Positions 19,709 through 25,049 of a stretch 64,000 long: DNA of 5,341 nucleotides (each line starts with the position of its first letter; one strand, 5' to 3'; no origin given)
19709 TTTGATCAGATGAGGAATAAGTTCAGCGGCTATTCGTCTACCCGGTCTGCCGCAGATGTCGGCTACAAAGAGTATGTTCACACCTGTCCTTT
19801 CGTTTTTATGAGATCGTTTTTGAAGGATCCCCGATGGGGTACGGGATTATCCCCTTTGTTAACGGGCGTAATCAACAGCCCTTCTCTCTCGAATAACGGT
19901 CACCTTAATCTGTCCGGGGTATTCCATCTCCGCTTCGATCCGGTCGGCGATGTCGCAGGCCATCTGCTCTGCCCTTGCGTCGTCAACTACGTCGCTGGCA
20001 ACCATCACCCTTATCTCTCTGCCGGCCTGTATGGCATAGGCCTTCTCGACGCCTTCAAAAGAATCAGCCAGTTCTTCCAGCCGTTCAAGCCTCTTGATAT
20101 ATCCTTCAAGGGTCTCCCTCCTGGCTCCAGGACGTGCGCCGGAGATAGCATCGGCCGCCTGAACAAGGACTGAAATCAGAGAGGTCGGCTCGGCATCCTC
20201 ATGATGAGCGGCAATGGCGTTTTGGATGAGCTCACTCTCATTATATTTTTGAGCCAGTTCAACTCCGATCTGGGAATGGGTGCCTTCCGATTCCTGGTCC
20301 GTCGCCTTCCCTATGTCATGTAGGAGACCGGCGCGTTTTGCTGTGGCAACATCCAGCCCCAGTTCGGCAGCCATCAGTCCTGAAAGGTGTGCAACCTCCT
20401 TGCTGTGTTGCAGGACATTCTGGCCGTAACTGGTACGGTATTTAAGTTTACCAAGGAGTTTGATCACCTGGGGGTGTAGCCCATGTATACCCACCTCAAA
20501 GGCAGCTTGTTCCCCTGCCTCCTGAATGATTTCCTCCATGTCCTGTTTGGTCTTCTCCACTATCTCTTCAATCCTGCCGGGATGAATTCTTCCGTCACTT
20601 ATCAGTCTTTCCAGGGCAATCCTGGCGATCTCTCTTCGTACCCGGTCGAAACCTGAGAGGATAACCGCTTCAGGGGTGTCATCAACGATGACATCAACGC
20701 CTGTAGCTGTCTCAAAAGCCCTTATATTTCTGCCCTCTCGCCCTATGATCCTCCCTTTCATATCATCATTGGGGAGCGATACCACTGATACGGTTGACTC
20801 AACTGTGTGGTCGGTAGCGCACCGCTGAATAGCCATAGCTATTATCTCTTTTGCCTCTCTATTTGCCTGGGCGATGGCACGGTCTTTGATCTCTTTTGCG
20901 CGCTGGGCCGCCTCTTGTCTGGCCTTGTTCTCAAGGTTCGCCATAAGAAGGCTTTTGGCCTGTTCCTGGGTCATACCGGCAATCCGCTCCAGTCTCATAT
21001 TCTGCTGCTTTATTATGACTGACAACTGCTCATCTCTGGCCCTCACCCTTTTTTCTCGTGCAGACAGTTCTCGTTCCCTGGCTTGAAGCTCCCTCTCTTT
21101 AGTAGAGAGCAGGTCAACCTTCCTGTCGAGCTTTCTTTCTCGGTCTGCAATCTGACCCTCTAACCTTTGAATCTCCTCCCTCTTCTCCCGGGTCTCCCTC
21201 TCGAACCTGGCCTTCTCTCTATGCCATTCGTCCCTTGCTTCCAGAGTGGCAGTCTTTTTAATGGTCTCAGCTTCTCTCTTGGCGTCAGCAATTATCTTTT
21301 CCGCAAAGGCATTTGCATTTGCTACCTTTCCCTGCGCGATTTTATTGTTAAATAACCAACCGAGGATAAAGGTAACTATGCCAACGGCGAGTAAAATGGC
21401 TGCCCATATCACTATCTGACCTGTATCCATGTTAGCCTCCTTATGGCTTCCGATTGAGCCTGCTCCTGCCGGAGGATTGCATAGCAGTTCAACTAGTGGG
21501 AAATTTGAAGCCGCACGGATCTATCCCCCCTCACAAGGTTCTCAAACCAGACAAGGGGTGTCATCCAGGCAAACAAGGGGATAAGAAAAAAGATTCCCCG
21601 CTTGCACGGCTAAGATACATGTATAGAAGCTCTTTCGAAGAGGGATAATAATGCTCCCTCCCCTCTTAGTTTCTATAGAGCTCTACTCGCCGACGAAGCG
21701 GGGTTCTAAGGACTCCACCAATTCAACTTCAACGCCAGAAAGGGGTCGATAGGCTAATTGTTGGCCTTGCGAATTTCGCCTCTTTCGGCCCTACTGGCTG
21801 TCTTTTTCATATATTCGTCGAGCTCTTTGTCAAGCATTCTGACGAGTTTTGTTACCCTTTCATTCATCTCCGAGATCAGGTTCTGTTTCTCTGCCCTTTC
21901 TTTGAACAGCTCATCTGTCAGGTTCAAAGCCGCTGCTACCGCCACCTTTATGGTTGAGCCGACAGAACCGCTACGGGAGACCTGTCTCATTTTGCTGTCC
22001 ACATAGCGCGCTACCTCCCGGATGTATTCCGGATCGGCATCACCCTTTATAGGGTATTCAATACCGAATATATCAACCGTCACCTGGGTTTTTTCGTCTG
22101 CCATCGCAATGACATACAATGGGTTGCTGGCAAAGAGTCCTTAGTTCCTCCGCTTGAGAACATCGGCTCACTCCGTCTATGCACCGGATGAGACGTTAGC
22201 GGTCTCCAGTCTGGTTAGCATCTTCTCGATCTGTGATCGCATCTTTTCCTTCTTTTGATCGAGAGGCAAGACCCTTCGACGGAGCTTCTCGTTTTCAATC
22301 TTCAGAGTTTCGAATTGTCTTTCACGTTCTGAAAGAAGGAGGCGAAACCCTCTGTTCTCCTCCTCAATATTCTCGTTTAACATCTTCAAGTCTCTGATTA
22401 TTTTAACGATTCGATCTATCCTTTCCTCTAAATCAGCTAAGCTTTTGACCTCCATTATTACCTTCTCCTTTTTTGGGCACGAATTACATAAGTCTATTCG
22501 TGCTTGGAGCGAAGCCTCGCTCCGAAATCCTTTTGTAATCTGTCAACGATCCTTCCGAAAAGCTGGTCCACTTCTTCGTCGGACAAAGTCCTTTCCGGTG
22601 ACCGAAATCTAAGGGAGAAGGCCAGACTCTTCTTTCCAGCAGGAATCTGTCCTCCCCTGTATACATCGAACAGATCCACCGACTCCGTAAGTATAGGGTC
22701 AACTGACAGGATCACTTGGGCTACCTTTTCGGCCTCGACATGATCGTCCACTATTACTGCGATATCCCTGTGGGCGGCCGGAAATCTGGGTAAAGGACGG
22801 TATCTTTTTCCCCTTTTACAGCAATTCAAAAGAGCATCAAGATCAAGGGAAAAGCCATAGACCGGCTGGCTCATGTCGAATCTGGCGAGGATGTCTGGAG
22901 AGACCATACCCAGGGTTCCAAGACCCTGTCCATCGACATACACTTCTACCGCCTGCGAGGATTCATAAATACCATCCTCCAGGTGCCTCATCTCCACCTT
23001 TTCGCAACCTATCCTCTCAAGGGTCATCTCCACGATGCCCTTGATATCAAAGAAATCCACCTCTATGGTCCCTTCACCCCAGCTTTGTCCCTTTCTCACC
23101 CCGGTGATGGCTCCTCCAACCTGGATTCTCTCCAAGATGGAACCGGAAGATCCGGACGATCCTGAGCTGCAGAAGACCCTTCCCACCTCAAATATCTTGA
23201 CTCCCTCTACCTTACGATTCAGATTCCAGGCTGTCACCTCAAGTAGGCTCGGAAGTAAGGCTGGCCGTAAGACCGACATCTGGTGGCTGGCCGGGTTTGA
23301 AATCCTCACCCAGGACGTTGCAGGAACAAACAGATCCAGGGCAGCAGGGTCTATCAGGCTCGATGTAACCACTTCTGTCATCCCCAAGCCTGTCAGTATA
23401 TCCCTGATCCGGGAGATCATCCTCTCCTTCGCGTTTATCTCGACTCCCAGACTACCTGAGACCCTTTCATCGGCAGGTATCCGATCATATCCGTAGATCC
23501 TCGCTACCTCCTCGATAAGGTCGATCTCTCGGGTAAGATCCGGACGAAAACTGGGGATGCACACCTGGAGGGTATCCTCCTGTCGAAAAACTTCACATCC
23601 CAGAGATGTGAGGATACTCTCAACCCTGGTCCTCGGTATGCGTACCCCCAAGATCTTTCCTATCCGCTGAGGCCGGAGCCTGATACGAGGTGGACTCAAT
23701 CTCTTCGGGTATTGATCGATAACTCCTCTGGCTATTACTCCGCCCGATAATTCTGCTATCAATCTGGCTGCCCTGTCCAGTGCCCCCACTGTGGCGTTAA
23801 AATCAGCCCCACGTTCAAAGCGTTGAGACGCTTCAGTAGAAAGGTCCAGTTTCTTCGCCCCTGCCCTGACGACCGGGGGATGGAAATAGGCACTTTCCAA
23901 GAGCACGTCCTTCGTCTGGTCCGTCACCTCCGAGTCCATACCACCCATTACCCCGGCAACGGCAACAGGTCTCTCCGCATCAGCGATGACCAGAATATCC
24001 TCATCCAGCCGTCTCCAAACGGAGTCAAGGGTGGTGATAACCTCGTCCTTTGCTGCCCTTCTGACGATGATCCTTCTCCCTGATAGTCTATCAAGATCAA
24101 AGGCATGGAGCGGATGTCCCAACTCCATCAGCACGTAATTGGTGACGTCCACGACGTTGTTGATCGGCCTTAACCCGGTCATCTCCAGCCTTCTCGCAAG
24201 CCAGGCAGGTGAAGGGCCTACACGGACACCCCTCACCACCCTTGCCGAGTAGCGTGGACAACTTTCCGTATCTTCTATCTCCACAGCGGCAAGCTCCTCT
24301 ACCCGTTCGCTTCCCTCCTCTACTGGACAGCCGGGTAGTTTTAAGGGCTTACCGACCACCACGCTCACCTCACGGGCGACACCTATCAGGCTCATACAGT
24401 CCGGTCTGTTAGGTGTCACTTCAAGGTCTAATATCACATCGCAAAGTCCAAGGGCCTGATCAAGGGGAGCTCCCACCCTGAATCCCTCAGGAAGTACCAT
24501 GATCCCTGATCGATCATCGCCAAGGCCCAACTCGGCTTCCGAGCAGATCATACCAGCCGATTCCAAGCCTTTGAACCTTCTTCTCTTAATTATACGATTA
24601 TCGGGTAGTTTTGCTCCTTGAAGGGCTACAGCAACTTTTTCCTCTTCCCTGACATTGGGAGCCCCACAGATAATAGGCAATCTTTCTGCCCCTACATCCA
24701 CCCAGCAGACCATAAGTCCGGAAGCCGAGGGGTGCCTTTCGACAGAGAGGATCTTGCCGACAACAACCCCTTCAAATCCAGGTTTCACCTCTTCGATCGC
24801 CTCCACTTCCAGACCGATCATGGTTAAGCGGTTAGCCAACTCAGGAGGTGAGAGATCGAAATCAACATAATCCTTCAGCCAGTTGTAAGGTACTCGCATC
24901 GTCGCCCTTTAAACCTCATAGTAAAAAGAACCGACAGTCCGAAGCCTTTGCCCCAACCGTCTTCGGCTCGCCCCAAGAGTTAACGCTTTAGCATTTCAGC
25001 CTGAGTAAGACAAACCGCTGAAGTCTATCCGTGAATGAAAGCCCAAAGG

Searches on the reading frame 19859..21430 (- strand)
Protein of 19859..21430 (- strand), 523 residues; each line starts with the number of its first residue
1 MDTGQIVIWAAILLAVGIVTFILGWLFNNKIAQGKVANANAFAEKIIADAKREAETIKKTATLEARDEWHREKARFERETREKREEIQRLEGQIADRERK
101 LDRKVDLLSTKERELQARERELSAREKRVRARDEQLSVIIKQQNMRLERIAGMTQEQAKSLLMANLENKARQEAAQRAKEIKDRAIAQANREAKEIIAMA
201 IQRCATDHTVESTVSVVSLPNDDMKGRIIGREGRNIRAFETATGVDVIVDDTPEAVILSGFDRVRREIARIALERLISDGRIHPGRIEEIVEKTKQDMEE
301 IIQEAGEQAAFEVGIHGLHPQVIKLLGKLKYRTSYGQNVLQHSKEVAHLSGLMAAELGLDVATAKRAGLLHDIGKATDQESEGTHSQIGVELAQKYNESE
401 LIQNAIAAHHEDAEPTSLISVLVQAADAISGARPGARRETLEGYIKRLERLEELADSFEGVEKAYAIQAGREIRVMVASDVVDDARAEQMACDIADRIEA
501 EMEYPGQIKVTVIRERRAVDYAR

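Call 55: search_protein_families(library=pfam, proteins=[window:19859-21430:-], max_evalue=0.00001)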
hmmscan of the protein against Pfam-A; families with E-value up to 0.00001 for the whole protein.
window:19859-21430:- (523 aa): 4 families
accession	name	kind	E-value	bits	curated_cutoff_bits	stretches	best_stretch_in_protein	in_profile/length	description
PF12072.13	RNase_Y_N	-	1.1e-57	195.2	32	1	10-208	3-201/201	RNase Y N-terminal region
PF01966.28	HD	-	2.4e-20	73.4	22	1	339-430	1-114/116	HD domain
PF00013.35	KH_1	-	1.4e-07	31.6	21.5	1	217-272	4-63/66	KH domain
PF08668.18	HDOD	-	9.2e-06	25.7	22.9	0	338-375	94-132/196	HDOD domain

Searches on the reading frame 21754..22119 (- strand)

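Call 55: search_protein_families(library=pfam, proteins=[window:21754-22119:-], max_evalue=0.00001)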
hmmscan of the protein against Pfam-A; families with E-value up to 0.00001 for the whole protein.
window:21754-22119:- (121 aa): 1 family
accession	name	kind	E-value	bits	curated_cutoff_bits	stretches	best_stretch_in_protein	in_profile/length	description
PF05164.18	ZapA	-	1.5e-23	83.3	23.8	1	13-94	1-86/88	Cell division protein ZapA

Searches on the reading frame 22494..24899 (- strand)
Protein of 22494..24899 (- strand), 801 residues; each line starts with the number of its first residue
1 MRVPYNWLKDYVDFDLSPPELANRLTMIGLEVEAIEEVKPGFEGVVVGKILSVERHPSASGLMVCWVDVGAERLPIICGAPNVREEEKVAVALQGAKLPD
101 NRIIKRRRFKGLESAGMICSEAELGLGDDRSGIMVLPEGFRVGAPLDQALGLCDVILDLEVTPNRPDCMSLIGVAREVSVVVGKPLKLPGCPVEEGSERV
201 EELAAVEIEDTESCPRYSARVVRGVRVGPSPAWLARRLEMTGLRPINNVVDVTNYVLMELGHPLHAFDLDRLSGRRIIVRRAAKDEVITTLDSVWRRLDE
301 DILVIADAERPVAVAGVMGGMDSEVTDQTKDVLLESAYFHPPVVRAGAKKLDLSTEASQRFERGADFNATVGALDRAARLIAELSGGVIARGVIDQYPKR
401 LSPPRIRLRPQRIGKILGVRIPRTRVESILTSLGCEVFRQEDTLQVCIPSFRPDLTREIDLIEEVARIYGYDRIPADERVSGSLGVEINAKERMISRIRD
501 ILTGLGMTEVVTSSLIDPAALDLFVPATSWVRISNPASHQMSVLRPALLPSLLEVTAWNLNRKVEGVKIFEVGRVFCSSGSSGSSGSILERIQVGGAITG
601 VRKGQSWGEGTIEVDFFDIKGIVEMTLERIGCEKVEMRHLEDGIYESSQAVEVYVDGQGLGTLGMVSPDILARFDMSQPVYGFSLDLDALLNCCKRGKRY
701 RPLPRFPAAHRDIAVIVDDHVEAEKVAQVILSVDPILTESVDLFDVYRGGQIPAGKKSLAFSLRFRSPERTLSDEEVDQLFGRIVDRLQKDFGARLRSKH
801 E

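Call 55: search_protein_families(library=pfam, proteins=[window:22494-24899:-], max_evalue=0.00001)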
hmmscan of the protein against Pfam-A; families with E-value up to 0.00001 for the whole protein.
window:22494-24899:- (801 aa): 5 families
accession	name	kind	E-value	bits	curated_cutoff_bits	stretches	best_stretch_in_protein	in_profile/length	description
PF03483.22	B3_4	-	4e-68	228.9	29.3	1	214-386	2-174/174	B3/4 domain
PF17759.6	tRNA_synthFbeta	-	5.5e-50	170.2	22.4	1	487-687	14-214/214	Phenylalanyl tRNA synthetase beta chain CLM domain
PF03147.19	FDX-ACB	-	5.7e-30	104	31.1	1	704-797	1-94/94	Ferredoxin-fold anticodon binding domain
PF03484.21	B5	-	4e-27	94.7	28.6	1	406-471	1-67/67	tRNA synthetase B5 domain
PF01588.26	tRNA_bind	-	2.1e-19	69.8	27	1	45-144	1-95/96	Putative tRNA binding domain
